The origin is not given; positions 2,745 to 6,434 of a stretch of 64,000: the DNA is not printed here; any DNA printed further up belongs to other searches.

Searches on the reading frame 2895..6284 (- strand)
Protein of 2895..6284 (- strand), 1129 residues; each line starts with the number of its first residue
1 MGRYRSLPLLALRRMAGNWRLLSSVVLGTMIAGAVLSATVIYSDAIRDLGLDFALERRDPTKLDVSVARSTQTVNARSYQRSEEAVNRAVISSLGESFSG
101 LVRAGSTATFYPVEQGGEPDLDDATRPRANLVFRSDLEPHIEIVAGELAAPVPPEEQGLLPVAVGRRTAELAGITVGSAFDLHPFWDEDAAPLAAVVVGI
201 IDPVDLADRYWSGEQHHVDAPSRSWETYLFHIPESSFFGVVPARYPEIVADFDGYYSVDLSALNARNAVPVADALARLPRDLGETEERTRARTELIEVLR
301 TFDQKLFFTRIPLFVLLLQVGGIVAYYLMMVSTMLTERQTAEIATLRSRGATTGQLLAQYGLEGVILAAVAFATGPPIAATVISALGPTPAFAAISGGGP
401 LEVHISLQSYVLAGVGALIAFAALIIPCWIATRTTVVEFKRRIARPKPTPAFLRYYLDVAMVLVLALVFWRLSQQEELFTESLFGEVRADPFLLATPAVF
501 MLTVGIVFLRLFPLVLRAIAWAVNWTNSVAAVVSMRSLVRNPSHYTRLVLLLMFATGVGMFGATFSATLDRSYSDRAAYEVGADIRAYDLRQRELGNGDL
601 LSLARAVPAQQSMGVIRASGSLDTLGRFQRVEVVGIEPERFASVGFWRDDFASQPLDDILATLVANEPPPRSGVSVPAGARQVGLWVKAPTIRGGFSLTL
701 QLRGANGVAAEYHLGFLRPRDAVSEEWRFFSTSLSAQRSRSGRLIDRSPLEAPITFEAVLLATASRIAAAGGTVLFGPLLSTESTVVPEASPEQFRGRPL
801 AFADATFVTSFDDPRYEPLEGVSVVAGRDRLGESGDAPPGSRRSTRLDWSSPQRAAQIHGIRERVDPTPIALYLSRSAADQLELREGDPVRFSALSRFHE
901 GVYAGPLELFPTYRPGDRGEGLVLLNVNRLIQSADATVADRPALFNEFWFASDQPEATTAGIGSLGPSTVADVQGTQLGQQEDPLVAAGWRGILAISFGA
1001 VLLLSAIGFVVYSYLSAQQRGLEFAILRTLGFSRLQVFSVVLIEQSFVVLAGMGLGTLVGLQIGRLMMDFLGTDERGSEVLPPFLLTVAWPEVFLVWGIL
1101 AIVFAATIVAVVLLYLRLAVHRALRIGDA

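Call 91: search_protein_families(library=pfam, proteins=[window:2895-6284:-], max_evalue=0.00001)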
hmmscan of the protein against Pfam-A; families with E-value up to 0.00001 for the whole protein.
window:2895-6284:- (1129 aa): 1 family
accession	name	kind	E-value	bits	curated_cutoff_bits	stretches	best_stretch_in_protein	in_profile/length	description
PF02687.27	FtsX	-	2.8e-16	60.1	25.5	2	997-1117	3-114/120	FtsX-like permease C-terminal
